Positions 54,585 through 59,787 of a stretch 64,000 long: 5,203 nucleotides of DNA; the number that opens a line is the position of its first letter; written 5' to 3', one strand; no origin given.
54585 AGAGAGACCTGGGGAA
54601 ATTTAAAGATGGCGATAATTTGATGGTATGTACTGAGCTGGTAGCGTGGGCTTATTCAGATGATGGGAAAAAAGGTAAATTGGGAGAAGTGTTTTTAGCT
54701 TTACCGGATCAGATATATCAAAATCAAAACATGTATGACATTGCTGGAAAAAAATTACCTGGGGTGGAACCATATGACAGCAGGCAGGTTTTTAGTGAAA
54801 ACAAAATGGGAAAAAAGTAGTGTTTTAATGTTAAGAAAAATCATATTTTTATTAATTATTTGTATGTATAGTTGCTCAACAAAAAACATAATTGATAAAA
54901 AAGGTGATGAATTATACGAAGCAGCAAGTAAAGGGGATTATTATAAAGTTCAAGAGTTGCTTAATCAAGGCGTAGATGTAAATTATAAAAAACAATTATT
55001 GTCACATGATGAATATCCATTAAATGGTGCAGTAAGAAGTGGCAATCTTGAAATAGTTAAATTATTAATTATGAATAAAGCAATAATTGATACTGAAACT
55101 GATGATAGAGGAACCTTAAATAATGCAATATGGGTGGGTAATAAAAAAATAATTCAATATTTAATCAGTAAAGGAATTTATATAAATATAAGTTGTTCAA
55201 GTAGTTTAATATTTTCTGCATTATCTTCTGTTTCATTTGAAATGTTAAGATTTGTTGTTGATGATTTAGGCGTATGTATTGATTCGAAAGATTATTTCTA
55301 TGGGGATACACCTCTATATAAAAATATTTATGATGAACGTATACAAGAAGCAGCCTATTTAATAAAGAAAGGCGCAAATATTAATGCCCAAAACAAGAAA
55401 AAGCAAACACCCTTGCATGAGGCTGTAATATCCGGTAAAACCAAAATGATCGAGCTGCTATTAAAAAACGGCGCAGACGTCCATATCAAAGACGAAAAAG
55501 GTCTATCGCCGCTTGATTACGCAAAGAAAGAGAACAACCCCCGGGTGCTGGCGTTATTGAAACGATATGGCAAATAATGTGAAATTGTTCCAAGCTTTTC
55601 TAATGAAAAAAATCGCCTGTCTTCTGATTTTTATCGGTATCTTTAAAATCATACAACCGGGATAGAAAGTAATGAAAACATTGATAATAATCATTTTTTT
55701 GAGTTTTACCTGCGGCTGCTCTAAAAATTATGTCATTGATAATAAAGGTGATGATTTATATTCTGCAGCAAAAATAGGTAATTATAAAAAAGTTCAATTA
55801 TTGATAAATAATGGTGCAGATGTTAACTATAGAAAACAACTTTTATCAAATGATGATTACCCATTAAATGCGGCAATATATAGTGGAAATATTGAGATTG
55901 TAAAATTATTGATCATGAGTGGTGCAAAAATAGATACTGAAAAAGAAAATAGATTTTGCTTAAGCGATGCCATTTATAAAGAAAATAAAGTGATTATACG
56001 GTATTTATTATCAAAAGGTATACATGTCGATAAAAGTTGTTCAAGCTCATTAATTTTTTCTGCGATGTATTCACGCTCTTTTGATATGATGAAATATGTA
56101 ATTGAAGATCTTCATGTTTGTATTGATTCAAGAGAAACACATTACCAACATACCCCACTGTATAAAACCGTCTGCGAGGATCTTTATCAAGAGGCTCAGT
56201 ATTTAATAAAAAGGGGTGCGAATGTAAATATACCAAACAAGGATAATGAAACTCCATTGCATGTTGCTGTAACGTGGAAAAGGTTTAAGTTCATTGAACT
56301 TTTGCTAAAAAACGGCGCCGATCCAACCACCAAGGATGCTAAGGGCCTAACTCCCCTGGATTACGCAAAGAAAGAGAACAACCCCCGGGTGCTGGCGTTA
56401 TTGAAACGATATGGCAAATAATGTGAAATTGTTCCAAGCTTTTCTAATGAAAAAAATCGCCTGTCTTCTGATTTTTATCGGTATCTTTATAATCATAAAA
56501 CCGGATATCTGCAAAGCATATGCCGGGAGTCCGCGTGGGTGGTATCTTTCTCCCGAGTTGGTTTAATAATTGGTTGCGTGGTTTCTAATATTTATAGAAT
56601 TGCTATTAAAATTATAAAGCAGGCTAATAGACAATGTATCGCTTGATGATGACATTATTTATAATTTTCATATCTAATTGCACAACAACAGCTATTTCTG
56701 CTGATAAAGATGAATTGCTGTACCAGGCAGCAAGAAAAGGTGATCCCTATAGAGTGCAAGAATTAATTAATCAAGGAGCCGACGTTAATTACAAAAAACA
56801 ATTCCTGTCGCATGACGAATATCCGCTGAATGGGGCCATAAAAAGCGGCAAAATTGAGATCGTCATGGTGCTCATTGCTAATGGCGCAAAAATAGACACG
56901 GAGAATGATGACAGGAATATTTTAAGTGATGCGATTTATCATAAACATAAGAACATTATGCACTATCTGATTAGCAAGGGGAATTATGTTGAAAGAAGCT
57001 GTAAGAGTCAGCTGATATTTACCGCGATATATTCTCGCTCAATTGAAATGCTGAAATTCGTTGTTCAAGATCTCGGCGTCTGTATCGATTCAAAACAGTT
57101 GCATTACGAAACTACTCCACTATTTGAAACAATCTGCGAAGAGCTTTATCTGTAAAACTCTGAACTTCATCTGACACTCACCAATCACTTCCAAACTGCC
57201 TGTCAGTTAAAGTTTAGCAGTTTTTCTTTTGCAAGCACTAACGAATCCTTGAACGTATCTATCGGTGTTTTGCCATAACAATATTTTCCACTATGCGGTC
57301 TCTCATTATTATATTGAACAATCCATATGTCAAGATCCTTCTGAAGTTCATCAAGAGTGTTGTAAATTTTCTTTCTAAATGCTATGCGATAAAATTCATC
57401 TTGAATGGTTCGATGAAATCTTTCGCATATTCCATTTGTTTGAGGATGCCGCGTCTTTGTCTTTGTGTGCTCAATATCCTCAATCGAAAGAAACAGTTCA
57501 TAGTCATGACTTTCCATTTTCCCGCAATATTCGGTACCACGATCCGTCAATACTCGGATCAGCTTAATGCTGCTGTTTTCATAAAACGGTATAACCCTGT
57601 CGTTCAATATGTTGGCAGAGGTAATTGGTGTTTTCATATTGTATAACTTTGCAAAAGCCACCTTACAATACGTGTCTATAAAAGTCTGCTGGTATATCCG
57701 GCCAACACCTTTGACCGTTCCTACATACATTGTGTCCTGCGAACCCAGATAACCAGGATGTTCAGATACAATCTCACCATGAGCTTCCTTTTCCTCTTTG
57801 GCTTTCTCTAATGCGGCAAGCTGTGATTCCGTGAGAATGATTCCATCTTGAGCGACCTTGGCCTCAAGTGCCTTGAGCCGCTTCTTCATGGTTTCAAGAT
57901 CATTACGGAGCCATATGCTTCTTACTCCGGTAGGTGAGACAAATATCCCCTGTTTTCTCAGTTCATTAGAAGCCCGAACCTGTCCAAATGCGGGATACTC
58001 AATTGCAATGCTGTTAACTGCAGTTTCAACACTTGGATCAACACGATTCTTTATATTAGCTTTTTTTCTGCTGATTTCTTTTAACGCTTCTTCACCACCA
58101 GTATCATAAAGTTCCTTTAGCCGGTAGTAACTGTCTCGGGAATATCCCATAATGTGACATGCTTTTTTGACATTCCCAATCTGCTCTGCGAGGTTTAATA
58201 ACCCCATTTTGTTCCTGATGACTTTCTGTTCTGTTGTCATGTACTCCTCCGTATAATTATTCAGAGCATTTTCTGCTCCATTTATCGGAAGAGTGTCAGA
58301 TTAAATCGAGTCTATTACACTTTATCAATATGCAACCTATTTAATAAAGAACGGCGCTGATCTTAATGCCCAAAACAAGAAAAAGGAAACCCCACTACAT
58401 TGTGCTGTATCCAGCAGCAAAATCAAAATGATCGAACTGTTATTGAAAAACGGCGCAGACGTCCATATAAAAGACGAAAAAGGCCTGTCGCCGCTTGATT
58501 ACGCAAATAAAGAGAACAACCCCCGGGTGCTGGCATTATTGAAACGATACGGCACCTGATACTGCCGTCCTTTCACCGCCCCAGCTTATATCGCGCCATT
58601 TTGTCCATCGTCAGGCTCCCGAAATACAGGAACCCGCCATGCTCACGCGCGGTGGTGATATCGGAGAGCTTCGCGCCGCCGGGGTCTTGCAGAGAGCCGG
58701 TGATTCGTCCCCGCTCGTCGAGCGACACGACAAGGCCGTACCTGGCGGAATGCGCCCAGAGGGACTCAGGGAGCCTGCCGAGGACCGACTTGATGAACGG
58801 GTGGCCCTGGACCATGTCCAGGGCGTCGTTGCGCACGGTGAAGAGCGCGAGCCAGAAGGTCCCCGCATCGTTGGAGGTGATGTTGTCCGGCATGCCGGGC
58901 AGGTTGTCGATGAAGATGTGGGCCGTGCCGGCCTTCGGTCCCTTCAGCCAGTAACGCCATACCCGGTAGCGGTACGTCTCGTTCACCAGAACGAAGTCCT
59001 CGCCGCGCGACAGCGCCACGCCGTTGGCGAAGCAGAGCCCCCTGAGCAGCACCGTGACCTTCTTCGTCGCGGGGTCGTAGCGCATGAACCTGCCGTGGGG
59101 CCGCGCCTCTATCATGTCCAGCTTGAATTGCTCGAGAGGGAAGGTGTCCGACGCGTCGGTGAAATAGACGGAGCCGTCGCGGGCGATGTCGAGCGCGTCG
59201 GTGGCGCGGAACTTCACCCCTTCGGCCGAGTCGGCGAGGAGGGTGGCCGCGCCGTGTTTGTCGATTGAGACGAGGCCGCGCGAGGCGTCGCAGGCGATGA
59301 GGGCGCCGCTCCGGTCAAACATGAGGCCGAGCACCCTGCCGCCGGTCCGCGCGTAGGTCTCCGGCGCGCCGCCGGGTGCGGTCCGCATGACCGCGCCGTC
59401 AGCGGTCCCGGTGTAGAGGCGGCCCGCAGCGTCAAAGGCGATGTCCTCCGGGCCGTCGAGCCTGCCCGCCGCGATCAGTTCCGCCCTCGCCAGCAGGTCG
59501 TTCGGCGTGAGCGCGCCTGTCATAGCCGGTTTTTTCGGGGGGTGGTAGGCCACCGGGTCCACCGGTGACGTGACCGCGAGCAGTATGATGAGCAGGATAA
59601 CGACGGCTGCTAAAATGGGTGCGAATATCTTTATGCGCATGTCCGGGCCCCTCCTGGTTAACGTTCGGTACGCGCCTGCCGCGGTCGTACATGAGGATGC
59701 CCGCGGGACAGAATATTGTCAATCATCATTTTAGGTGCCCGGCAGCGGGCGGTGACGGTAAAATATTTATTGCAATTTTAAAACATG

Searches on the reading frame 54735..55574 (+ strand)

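Call 29: search_protein_families(library=pfam, proteins=[window:54735-55574:+], max_evalue=0.01)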
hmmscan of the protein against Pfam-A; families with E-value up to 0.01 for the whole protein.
window:54735-55574:+ (280 aa): 9 families
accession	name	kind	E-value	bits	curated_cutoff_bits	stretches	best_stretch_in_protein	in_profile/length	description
PF12796.13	Ank_2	-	3e-27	95.4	27.3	2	60-152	1-88/90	Ankyrin repeats (3 copies)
PF00023.36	Ank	-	1.1e-25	88.6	21.1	1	224-253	3-32/33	Ankyrin repeat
PF13637.12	Ank_4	-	1.9e-24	85.6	22.7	3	199-243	6-50/50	Ankyrin repeats (many copies)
PF13606.12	Ank_3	-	8.1e-20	69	22.3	1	223-250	2-29/30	Ankyrin repeat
PF13857.12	Ank_5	-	8.4e-16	58.4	27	1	209-263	1-56/56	Ankyrin repeats (many copies)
PF24521.3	Ank_KRIT1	-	3.7e-07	30.4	80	0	57-112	19-66/149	KRIT1 ankyrin-repeats domain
PF23745.1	ANK_LRRK2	-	4.1e-06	27.1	27.5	0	200-278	41-116/130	LRRK2 ANK repeat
PF06128.16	Shigella_OspC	-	0.00063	20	25.6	0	62-120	230-290/292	Shigella flexneri OspC protein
PF11929.14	DUF3447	-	0.0014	19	26.9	0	99-160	13-67/76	Domain of unknown function (DUF3447)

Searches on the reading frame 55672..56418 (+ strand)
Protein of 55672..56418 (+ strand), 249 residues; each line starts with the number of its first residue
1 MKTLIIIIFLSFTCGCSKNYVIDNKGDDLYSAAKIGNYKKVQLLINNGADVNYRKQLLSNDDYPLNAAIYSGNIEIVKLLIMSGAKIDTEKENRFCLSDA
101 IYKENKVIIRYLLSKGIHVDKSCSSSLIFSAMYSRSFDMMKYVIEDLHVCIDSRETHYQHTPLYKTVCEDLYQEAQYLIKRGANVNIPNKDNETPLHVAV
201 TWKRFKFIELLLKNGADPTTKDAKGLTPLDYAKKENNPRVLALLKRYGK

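Call 29: search_protein_families(library=pfam, proteins=[window:55672-56418:+], max_evalue=0.01)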
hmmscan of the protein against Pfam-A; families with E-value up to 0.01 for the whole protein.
window:55672-56418:+ (249 aa): 9 families
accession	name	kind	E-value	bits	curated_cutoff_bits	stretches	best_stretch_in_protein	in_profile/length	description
PF12796.13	Ank_2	-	2.8e-36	124.4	27.3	3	29-121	1-88/90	Ankyrin repeats (3 copies)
PF00023.36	Ank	-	9.2e-28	95.2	21.1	2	191-222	1-32/33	Ankyrin repeat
PF13637.12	Ank_4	-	4.3e-27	94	22.7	3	30-81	2-50/50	Ankyrin repeats (many copies)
PF13606.12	Ank_3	-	9.1e-22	75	22.3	1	191-218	1-28/30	Ankyrin repeat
PF13857.12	Ank_5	-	3.8e-18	65.8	27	1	178-232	1-56/56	Ankyrin repeats (many copies)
PF24521.3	Ank_KRIT1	-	8.3e-08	32.5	80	1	26-92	47-115/149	KRIT1 ankyrin-repeats domain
PF23745.1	ANK_LRRK2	-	3.1e-06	27.5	27.5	0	31-115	37-115/130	LRRK2 ANK repeat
PF11929.14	DUF3447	-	0.00061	20.1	26.9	0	94-153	7-61/76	Domain of unknown function (DUF3447)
PF06128.16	Shigella_OspC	-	0.00068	19.9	25.6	0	33-88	233-289/292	Shigella flexneri OspC protein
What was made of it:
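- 54828..56421 (+): Two tandem ankyrin-repeat lipoprotein genes (54828-55577 and 55672-56421). They may be further immunity or accessory genes of the island. Pfam Ank families (call 29).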

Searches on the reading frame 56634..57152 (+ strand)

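Call 29: search_protein_families(library=pfam, proteins=[window:56634-57152:+], max_evalue=0.01)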
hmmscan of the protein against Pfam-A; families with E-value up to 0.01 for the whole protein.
window:56634-57152:+ (173 aa): 7 families
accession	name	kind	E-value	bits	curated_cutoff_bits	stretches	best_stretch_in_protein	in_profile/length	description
PF12796.13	Ank_2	-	4.7e-14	53.2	27.3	1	29-118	1-85/90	Ankyrin repeats (3 copies)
PF00023.36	Ank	-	1.4e-08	35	21.1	0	29-54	6-31/33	Ankyrin repeat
PF13637.12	Ank_4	-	6.1e-08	33.2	22.7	0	68-113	4-50/50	Ankyrin repeats (many copies)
PF13606.12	Ank_3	-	1.2e-07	31.8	22.3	0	28-52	5-29/30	Ankyrin repeat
PF13857.12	Ank_5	-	0.003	18.4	27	0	45-92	2-47/56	Ankyrin repeats (many copies)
PF24521.3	Ank_KRIT1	-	0.0052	16.9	80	0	25-85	18-70/149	KRIT1 ankyrin-repeats domain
PF23745.1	ANK_LRRK2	-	0.0063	16.8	27.5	0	25-115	31-115/130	LRRK2 ANK repeat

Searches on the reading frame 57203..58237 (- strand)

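Call 29: search_protein_families(library=pfam, proteins=[window:57203-58237:-], max_evalue=0.01)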
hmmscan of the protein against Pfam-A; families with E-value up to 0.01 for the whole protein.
window:57203-58237:- (344 aa): 6 families
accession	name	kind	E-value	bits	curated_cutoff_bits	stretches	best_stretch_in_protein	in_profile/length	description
PF13683.12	rve_3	-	1.9e-14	53.6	26.5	1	254-317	2-61/67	Integrase core domain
PF13551.12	HTH_29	-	2.5e-14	53.5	28.1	1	10-71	2-63/64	Winged helix-turn helix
PF13518.12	HTH_28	-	4.5e-08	33.5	25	1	14-59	6-51/52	Helix-turn-helix domain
PF00665.32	rve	-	0.00064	20.4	32.6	1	160-265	3-102/102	Integrase core domain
PF13565.12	HTH_32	-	0.0048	17.8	33.7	0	38-109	3-73/73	Homeodomain-like domain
PF13384.12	HTH_23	-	0.0078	16.5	24.6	0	8-53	5-50/50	Homeodomain-like domain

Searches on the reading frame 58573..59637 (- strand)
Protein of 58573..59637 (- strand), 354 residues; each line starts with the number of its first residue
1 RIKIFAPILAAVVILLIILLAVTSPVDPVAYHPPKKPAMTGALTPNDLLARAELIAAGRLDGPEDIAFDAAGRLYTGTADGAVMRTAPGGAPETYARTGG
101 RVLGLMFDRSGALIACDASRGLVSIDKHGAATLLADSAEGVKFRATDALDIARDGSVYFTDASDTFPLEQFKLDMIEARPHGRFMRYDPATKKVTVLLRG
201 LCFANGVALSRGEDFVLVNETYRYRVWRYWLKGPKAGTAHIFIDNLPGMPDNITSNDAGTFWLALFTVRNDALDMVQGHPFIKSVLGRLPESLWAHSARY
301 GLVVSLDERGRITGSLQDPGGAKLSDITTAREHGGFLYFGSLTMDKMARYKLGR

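Call 54: search_protein_families(library=pfam, proteins=[window:58573-59637:-], max_evalue=0.00001)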
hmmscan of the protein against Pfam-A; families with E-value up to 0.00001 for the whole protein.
window:58573-59637:- (354 aa): 3 families
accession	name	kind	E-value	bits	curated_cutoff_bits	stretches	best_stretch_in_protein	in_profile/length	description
PF03088.22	Str_synth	-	1e-27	96.5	25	1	147-234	1-89/89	Strictosidine synthase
PF20067.5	SSL_N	-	1.8e-16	60.2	18.9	1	41-85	1-45/46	Strictosidine synthase-like, N-terminal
PF08450.18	SGL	-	6.2e-15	55.9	26.3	1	82-267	23-203/246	SMP-30/Gluconolactonase/LRE-like region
